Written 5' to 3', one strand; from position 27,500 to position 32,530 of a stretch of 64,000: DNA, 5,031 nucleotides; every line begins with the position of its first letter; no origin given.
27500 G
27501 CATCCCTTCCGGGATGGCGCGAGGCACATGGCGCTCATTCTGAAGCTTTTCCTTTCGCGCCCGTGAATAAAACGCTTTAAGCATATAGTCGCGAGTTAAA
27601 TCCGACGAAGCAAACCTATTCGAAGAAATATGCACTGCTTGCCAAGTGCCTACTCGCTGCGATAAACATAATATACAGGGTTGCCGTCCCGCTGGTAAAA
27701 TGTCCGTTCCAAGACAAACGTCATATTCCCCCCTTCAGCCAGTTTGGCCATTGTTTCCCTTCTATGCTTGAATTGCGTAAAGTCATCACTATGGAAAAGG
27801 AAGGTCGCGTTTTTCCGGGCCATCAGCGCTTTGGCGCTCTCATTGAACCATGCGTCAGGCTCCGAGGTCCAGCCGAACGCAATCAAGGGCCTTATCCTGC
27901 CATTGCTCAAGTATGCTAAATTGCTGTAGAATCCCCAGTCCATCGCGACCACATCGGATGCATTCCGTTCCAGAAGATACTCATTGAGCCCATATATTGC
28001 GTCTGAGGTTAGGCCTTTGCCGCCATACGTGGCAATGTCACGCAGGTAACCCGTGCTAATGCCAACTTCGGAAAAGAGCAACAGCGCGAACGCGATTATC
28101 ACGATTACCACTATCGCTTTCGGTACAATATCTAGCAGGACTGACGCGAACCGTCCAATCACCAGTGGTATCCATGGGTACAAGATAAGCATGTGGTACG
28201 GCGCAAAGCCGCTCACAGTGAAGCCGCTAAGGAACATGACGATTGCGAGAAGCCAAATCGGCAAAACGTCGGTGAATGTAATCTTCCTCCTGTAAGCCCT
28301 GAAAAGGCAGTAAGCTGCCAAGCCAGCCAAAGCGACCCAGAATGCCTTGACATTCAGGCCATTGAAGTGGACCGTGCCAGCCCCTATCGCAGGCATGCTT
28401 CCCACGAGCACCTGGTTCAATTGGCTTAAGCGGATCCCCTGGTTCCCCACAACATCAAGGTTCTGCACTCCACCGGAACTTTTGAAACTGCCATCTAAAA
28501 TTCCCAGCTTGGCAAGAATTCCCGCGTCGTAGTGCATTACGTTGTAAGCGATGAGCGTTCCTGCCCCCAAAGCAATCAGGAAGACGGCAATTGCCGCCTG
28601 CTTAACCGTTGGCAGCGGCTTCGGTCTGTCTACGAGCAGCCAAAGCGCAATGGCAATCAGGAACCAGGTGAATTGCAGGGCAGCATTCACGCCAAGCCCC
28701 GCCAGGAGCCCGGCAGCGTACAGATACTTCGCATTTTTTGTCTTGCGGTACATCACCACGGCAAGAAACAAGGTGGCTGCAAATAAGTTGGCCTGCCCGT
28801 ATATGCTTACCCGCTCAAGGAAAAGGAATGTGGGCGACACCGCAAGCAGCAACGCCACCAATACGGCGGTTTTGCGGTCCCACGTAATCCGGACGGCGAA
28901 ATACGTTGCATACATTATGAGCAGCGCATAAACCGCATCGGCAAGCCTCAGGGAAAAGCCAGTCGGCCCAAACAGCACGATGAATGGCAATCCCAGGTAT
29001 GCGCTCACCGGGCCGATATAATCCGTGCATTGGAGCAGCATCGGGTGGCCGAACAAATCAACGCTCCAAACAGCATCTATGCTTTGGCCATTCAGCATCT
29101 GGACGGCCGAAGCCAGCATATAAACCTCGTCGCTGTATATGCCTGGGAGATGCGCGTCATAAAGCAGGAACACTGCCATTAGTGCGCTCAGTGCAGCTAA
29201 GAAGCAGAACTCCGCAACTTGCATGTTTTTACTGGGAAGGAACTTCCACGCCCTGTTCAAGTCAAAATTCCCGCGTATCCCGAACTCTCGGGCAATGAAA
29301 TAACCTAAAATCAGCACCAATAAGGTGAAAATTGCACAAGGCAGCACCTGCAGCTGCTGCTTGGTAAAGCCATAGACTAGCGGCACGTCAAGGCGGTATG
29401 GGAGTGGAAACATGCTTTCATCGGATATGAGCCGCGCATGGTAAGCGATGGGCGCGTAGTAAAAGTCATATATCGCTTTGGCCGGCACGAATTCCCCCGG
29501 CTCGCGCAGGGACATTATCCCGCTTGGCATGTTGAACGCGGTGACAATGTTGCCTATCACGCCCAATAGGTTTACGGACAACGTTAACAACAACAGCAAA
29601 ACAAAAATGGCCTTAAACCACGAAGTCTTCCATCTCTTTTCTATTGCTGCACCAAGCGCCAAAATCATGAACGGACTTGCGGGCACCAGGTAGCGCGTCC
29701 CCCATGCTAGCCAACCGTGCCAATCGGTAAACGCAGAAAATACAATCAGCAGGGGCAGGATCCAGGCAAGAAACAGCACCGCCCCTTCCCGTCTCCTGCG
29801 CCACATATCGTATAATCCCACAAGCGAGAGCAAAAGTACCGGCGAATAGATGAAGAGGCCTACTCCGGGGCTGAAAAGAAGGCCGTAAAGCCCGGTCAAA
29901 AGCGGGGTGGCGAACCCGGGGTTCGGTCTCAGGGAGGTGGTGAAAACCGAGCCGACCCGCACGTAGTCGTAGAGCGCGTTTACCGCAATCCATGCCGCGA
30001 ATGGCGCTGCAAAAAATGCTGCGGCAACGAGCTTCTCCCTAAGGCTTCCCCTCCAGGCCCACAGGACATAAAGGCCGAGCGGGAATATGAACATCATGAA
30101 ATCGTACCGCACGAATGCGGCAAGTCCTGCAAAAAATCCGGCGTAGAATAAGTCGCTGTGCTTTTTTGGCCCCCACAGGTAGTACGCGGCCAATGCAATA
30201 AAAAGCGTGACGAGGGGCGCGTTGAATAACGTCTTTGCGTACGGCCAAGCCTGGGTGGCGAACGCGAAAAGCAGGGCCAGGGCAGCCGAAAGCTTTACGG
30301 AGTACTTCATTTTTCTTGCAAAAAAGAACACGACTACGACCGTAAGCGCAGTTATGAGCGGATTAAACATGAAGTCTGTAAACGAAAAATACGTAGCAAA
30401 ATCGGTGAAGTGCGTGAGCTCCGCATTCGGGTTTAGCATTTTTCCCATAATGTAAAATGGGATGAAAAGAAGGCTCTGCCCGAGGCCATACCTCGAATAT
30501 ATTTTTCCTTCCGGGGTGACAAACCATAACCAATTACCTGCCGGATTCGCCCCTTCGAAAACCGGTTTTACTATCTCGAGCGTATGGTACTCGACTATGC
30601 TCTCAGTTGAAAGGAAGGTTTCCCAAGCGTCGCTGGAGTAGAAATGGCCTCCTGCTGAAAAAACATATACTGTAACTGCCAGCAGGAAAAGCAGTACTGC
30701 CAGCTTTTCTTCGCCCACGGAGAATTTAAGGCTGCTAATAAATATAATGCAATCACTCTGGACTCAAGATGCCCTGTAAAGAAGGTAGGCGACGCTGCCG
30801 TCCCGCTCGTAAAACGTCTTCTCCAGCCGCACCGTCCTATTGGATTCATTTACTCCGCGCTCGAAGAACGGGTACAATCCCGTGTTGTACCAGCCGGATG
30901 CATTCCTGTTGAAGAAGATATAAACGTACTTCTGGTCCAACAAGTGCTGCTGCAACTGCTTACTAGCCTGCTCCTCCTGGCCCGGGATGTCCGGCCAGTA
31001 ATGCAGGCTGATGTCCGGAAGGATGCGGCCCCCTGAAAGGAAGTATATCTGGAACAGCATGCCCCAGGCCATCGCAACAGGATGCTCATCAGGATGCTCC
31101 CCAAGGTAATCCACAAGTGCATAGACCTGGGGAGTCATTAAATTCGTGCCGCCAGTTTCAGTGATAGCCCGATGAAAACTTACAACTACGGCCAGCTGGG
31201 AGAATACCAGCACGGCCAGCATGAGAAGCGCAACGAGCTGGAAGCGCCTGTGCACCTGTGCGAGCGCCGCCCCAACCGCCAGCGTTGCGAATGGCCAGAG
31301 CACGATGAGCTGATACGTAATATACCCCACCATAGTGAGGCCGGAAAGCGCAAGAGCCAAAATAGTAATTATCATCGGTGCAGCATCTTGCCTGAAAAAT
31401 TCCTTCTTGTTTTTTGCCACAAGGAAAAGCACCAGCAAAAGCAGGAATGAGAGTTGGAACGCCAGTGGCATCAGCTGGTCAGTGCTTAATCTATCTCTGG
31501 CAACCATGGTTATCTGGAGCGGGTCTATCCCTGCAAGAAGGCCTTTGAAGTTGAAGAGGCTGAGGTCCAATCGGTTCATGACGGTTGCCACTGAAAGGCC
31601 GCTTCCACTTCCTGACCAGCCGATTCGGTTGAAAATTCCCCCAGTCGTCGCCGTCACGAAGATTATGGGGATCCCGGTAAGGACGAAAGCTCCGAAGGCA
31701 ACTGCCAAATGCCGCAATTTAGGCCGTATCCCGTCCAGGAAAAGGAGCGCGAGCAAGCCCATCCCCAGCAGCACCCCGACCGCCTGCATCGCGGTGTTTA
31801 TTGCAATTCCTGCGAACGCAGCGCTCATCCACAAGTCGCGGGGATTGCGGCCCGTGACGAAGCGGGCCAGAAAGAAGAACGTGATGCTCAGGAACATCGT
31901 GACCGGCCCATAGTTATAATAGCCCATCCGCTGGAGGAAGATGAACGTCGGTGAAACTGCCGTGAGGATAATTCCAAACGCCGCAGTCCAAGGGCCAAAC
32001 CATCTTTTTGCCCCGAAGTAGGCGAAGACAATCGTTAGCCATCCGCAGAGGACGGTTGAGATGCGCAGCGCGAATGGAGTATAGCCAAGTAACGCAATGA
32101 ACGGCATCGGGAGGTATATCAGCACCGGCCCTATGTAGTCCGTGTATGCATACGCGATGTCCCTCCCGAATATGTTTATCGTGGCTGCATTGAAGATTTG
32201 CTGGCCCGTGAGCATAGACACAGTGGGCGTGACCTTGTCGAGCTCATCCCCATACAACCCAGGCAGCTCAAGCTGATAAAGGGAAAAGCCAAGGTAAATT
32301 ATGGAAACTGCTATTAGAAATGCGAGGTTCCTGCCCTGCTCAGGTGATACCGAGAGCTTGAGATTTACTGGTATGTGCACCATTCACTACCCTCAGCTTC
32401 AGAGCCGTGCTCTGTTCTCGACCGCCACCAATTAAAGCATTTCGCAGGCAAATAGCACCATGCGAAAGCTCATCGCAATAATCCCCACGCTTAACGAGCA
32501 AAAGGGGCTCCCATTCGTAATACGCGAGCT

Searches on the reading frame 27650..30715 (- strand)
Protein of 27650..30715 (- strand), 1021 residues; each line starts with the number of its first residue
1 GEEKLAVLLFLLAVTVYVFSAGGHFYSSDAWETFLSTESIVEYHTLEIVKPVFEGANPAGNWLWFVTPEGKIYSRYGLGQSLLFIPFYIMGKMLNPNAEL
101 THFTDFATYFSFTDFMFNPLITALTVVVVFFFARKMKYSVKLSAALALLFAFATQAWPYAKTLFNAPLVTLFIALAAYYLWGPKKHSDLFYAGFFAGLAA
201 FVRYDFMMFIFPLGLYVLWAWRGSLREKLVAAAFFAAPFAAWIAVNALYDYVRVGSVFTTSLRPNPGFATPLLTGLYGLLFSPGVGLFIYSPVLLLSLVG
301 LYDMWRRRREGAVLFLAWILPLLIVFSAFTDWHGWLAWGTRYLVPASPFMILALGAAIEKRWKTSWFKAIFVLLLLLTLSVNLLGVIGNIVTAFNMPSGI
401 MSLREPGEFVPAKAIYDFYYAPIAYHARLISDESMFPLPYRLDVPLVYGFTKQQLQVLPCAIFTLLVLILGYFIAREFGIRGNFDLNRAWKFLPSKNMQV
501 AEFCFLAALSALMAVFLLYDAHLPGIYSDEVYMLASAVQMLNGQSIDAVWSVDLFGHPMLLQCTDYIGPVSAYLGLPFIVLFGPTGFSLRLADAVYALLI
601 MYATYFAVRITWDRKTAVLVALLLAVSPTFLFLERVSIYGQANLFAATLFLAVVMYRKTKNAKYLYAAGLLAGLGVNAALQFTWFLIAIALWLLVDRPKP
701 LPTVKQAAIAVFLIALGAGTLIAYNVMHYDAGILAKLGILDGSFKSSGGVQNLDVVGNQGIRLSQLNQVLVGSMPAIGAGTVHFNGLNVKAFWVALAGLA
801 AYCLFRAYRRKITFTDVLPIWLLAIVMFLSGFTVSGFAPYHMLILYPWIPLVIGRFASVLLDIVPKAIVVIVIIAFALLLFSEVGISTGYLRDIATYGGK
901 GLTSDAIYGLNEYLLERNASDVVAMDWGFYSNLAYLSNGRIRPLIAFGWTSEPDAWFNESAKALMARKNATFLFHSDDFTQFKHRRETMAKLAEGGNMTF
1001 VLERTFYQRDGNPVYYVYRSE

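Call 41: search_protein_families(library=pfam, proteins=[window:27650-30715:-], max_evalue=0.00001)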
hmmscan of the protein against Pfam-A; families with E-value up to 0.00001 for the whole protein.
window:27650-30715:- (1021 aa): 1 family
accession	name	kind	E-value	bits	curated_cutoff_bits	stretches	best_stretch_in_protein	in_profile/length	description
PF13231.12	PMT_2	-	2.8e-12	47.6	26.1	1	569-715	4-153/160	Dolichyl-phosphate-mannose-protein mannosyltransferase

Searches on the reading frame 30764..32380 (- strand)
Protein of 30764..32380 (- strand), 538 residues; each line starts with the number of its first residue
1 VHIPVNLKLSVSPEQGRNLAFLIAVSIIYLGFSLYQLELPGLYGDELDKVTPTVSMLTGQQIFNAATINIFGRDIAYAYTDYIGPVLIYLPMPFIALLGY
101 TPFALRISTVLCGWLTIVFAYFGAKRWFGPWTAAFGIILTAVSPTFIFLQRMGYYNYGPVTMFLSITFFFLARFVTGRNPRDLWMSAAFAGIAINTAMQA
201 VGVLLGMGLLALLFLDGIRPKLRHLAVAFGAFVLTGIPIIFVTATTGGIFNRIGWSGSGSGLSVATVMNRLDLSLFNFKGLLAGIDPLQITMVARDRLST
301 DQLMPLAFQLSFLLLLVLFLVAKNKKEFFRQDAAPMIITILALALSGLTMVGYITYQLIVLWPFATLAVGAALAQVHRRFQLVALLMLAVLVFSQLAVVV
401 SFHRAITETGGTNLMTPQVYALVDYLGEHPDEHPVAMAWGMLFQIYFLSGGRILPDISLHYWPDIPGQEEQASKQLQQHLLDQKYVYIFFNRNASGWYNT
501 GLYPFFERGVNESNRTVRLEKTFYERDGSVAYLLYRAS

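Call 41: search_protein_families(library=pfam, proteins=[window:30764-32380:-], max_evalue=0.00001)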
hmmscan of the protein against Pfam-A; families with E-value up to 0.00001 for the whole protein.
window:30764-32380:- (538 aa): 1 family
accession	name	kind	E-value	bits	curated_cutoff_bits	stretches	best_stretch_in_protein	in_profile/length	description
PF13231.12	PMT_2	-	4.5e-14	53.4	26.1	1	85-232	4-151/160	Dolichyl-phosphate-mannose-protein mannosyltransferase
